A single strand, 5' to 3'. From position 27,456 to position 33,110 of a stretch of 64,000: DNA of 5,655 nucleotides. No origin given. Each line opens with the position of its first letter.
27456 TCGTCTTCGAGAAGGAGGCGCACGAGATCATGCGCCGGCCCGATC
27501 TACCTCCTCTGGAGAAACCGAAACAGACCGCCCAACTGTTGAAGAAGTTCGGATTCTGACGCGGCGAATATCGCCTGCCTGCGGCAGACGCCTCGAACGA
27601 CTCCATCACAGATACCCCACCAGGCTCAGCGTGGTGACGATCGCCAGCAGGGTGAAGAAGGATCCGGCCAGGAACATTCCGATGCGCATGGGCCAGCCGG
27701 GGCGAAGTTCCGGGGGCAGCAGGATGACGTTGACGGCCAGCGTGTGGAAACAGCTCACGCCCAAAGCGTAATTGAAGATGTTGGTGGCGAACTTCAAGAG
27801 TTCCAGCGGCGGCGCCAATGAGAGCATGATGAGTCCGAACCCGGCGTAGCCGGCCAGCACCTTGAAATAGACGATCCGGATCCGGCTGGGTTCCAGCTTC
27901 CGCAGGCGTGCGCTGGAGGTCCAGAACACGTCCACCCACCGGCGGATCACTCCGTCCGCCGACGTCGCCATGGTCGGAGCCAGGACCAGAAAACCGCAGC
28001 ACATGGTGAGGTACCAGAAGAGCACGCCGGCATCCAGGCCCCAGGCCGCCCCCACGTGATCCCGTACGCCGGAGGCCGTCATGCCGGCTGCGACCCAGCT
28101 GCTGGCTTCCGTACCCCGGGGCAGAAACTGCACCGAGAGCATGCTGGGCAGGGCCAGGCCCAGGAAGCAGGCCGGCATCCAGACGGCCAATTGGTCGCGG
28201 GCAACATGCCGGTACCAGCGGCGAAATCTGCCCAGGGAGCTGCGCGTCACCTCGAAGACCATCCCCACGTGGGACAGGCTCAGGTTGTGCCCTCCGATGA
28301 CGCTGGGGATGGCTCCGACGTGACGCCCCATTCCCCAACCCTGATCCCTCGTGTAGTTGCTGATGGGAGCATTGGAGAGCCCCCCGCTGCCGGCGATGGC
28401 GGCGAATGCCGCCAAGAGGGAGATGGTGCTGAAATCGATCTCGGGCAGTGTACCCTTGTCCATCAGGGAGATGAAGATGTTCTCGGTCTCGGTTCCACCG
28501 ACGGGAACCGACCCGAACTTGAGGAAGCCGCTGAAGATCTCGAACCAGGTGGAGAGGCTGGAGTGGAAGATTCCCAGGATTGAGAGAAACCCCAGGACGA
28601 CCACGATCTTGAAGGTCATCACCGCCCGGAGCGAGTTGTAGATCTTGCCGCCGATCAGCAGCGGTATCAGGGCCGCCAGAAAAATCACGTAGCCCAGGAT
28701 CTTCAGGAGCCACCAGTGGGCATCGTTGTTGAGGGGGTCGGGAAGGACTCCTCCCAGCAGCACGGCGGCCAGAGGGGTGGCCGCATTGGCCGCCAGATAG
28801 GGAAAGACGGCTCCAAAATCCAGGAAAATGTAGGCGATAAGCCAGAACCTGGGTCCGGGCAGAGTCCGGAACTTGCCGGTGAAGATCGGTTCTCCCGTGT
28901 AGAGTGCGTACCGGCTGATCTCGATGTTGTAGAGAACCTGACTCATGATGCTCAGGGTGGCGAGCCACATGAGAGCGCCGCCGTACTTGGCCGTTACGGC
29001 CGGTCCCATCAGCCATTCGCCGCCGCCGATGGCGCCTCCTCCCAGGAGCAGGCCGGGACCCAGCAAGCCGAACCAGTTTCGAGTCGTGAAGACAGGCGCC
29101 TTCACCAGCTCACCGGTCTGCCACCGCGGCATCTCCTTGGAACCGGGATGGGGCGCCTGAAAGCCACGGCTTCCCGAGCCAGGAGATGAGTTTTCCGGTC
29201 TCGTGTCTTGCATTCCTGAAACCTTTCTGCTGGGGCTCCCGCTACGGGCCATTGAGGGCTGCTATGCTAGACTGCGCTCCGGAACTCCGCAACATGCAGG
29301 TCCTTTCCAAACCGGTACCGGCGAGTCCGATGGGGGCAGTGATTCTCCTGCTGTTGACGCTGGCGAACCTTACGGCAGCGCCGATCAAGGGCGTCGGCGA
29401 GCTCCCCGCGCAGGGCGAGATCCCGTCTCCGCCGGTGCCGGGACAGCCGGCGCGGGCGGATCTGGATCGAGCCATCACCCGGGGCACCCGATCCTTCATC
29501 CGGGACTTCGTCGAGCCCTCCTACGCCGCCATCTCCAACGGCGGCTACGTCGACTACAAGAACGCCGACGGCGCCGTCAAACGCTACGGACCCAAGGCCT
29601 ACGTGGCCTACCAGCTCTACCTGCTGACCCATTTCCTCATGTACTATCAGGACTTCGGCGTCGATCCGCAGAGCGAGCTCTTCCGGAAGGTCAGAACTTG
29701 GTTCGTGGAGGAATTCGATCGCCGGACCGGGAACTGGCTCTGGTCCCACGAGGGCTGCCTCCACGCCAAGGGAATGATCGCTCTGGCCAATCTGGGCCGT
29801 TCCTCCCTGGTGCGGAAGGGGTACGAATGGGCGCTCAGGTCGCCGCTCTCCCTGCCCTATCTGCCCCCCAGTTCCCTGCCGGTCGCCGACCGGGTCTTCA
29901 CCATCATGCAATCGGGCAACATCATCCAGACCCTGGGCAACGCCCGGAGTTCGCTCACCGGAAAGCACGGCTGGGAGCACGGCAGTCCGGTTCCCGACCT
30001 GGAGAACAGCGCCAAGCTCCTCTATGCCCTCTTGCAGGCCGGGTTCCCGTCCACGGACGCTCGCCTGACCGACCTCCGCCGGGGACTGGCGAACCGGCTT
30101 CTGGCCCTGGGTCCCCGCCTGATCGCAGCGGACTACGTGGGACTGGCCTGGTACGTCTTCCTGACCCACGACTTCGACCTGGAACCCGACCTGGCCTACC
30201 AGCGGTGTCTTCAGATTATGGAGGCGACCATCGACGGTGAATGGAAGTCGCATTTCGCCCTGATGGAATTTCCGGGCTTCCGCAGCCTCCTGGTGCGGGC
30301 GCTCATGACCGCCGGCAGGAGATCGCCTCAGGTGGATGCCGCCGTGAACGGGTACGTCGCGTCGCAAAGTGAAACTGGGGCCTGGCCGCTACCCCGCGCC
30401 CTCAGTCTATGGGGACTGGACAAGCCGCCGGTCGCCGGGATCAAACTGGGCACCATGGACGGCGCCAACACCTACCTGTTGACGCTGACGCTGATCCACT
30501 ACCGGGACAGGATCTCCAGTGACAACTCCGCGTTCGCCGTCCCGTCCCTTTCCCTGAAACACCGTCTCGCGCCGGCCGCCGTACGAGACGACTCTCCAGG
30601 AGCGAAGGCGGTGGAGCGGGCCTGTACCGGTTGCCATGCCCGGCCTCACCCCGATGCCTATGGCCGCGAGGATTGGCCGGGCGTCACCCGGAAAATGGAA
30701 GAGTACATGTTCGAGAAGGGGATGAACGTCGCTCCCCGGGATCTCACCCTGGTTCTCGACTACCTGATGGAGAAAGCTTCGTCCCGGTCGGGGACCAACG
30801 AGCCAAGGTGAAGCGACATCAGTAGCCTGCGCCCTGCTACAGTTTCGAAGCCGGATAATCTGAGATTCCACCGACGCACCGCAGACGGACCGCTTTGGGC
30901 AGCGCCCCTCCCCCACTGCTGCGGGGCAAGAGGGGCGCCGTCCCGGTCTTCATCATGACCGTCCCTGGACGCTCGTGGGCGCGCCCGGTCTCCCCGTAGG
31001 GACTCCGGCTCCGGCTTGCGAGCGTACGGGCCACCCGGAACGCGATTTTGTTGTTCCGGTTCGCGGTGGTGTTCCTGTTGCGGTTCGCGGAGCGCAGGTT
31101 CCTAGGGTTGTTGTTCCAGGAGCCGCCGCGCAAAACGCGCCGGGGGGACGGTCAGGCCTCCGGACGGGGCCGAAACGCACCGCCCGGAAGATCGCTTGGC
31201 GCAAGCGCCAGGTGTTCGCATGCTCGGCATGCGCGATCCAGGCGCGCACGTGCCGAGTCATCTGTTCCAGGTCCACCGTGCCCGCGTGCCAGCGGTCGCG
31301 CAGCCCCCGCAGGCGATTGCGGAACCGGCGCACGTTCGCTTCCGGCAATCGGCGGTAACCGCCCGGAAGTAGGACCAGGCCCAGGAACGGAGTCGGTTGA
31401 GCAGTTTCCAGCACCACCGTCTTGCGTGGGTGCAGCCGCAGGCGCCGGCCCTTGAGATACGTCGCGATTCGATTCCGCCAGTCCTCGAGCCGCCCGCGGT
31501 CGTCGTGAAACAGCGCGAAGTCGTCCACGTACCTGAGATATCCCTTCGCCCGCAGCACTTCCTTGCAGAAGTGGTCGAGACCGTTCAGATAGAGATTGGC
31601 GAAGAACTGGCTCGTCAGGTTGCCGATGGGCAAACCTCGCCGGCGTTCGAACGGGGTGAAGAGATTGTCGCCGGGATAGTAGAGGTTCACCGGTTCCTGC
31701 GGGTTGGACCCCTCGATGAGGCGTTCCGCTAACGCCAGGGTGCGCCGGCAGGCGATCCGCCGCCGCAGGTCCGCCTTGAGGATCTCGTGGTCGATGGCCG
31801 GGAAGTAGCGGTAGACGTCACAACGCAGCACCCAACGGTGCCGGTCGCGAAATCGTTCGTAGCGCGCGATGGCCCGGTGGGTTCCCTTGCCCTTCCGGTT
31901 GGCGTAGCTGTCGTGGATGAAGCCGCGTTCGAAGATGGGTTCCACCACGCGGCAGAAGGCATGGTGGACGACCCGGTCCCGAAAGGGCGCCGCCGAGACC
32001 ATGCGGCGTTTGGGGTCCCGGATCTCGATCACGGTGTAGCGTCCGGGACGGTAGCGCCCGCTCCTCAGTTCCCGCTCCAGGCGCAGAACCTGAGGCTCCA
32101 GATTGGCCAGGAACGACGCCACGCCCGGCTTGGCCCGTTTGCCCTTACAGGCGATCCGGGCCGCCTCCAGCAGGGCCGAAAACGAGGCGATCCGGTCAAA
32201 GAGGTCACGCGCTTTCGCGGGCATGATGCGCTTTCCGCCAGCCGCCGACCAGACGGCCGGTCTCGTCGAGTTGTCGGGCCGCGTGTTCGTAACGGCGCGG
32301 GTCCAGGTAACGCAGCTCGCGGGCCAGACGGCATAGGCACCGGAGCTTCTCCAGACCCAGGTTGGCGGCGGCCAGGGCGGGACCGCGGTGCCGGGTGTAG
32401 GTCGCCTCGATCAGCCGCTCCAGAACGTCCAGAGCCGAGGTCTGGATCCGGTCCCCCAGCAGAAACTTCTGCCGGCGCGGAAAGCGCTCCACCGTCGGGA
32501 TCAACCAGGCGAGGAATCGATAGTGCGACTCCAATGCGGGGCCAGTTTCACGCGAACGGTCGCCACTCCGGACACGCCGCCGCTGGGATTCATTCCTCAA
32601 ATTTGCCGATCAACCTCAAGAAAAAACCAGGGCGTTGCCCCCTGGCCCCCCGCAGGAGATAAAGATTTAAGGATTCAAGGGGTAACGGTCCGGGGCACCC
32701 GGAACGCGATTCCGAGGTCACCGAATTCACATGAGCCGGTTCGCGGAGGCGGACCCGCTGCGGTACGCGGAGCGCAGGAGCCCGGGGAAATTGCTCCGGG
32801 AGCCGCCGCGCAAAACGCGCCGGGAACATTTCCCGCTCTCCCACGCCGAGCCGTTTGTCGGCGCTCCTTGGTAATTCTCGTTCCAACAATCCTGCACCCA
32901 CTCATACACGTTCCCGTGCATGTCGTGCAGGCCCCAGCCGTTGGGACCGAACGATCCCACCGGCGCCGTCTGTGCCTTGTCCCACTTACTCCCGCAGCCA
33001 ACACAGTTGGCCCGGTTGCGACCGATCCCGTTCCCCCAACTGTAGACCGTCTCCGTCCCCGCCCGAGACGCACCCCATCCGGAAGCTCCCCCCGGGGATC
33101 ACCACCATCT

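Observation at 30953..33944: Diversity-generating retroelement with target-avd-RT-TR order and TR embedded in the RT reading frame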

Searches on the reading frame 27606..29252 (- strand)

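Call 48: search_protein_families(library=pfam, proteins=[window:27606-29252:-], max_evalue=0.001)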
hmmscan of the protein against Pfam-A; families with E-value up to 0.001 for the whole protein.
window:27606-29252:- (548 aa): 0 families

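Call 51: search_protein_families(library=ncbifam, proteins=[window:27606-29252:-], max_evalue=0.01)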
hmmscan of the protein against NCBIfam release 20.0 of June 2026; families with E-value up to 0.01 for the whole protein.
window:27606-29252:- (548 aa): 1 family
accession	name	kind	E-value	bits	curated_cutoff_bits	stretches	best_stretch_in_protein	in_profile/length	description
NF037982.1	Nramp_1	equivalog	1.1e-35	123.6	50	1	65-500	1-392/404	Nramp family divalent metal transporter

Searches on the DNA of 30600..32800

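Call 27: search_rna_families(source=window, start=30600, end=32800, threshold=evalue, max_evalue=1)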
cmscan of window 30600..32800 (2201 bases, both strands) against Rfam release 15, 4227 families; matches with E-value up to 1: 0.
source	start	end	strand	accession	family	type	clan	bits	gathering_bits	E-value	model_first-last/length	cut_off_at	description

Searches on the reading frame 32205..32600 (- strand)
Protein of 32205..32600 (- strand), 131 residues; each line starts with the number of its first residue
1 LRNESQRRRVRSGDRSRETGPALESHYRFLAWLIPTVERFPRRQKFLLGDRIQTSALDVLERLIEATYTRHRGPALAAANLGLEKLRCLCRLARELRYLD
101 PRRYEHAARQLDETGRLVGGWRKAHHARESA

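Call 6: search_protein_families(library=pfam, proteins=[window:32205-32600:-], max_evalue=0.01)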
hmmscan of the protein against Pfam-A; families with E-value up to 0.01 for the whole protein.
window:32205-32600:- (131 aa): 2 families
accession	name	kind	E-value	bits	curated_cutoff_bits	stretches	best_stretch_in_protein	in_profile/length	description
PF22296.2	bAvd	-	1.1e-18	68.1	40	1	27-123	8-105/107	bAvd-like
PF05635.17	23S_rRNA_IVP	-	0.0005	20.7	33.8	1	30-118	13-104/106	23S rRNA-intervening sequence protein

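Call 50: search_solved_structures(query=window:32205-32573:-, max_evalue=1)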
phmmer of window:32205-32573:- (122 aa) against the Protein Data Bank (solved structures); distinct sequences matched with E-value up to 1: 2.
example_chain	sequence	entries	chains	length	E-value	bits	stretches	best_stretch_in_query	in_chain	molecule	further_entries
4dwl_A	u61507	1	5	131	0.027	18.2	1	14-113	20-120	Bbp7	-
8ub7_B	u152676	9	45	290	0.2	15.4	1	14-113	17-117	Avd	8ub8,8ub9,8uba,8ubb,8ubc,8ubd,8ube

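Call 51: search_protein_families(library=ncbifam, proteins=[window:32205-32573:-], max_evalue=0.01)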
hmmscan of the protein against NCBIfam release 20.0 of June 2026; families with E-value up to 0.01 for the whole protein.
window:32205-32573:- (122 aa): 2 families
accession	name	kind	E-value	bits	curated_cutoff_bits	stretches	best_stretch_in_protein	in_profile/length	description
NF033474.1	DivGenRetAVD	equivalog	8.5e-32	109.6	80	1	14-114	4-104/104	diversity-generating retroelement protein Avd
TIGR02436.1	TIGR02436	subfamily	0.0089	16.2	24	0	18-114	6-106/109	four helix bundle protein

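Call 61: search_protein_families(library=padloc, proteins=[window:32205-32600:-], max_evalue=0.001)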
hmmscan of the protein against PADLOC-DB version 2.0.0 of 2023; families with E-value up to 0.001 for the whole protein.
window:32205-32600:- (131 aa): 0 families

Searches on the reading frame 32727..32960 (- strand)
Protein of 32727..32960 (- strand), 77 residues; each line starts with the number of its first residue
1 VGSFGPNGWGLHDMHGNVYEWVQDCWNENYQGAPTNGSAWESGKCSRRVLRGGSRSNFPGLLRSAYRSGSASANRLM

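Call 6: search_protein_families(library=pfam, proteins=[window:32727-32960:-], max_evalue=0.01)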
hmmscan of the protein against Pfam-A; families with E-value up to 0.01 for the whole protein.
window:32727-32960:- (77 aa): 1 family
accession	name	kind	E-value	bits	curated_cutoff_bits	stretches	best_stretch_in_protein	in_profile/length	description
PF03781.23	FGE-sulfatase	-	5.2e-20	72.6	23.3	1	2-70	169-239/255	Sulfatase-modifying factor enzyme 1-like domain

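Call 51: search_protein_families(library=ncbifam, proteins=[window:32727-32960:-], max_evalue=0.01)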
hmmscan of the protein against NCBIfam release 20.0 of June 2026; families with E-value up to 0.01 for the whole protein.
window:32727-32960:- (77 aa): 5 families
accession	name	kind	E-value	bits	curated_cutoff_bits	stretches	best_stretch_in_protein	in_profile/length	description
NF051459.1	pyoverdine_PvdO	equivalog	7.6e-24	84.2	500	1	2-73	195-266/280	dihydropyoverdine dehydrogenase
TIGR03525.2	GldK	equivalog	5.3e-08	32.6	350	1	3-68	315-388/408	T9SS ring complex lipoprotein PorK/GldK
TIGR03524.1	GldJ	equivalog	0.00015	20.5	458.2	1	3-26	342-365/559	gliding motility lipoprotein GldJ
TIGR03440.2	egtB_TIGR03440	equivalog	0.00059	19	360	1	10-69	336-398/413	ergothioneine biosynthesis protein EgtB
TIGR02171.1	Fb_sc_TIGR02171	subfamily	0.0066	14.5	544.35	1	10-59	202-252/912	TIGR02171 family lipoprotein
